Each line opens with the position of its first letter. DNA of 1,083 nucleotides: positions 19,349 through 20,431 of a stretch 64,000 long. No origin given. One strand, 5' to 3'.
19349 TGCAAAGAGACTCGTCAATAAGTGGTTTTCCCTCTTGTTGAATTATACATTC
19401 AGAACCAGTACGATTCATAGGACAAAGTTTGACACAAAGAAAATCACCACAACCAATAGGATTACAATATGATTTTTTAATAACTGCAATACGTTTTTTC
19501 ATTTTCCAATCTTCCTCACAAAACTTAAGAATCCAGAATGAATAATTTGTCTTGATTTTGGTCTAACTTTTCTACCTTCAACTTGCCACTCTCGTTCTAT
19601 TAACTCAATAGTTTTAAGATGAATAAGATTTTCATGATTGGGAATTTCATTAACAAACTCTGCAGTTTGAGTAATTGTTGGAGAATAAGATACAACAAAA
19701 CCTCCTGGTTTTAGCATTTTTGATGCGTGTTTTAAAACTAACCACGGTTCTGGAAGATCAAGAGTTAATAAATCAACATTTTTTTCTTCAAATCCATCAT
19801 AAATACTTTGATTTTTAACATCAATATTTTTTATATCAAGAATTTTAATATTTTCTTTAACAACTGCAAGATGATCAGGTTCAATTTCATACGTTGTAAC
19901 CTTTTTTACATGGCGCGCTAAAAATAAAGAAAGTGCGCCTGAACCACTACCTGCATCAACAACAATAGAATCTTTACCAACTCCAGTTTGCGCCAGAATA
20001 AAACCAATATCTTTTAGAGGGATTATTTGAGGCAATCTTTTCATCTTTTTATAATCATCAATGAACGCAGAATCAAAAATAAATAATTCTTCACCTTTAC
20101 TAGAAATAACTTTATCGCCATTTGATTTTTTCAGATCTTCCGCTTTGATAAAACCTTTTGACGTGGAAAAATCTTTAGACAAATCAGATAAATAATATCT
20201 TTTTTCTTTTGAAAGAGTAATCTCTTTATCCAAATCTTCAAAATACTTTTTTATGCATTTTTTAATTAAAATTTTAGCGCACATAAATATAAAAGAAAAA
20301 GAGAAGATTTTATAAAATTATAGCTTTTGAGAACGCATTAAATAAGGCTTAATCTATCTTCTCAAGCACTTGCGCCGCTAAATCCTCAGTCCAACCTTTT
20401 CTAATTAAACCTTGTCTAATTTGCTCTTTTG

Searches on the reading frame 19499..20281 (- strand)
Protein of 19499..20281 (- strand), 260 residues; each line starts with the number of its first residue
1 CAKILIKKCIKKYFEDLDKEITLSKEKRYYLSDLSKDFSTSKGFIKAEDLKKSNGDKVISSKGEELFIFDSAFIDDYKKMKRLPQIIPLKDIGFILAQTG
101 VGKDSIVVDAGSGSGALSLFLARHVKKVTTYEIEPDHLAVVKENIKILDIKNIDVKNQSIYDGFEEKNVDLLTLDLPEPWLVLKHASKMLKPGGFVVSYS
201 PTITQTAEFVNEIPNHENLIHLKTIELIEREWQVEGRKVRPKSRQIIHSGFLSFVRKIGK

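Call 41: search_protein_families(library=pfam, proteins=[window:19499-20281:-], max_evalue=0.00001)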
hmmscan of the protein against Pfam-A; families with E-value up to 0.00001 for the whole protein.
window:19499-20281:- (260 aa): 5 families
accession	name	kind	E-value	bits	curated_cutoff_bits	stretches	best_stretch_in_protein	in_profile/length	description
PF08704.16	GCD14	-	1.7e-20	74.2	26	1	84-240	21-185/247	tRNA methyltransferase complex GCD14 subunit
PF13847.12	Methyltransf_31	-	2.8e-10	40.5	27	1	104-213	4-122/145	Methyltransferase domain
PF13649.12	Methyltransf_25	-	9.4e-08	33.1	27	1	107-194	1-97/97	Methyltransferase domain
PF08241.18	Methyltransf_11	-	1e-07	32.9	21.2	1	108-197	1-94/95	Methyltransferase domain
PF05175.20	MTS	-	1.5e-06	28.4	23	1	104-172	32-102/170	Methyltransferase small domain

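Call 46: search_protein_families(library=ncbifam, proteins=[window:19499-20281:-], max_evalue=0.00001)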
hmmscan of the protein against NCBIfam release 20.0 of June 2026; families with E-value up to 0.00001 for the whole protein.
window:19499-20281:- (260 aa): 8 families
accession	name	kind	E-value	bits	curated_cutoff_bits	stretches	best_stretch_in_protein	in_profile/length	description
NF011529.0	PRK14968.1-3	equivalog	3.1e-09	36.5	162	1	94-174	24-104/198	putative methyltransferase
TIGR03534.1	RF_mod_PrmC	equivalog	2.7e-07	30.3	199.1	1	104-173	89-161/253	peptide chain release factor N(5)-glutamine methyltransferase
TIGR00536.1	hemK_fam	subfamily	3.5e-07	29.6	115.5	1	107-173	118-187/286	HemK family protein methyltransferase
TIGR02469.1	CbiT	equivalog_domain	4.1e-07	30.3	78.3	1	95-162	11-80/124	precorrin-6Y C5,15-methyltransferase (decarboxylating) subunit CbiT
NF005640.0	PRK07402.1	equivalog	3.8e-06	26.6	219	1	94-204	34-149/200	precorrin-6Y C5,15-methyltransferase subunit CbiT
TIGR00479.1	rumA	equivalog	4.8e-06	25.7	183.55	1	103-160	293-350/432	23S rRNA (uracil(1939)-C(5))-methyltransferase RlmD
NF000499.2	Erm23S_rRNA_broad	equivalog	5.1e-06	26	212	1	94-155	14-73/244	23S ribosomal RNA methyltransferase Erm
NF043040.1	corrin_prot_MT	hypoth_equivalog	6.2e-06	25.8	180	0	102-197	40-146/216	corrinoid protein-associated methyltransferase CpaM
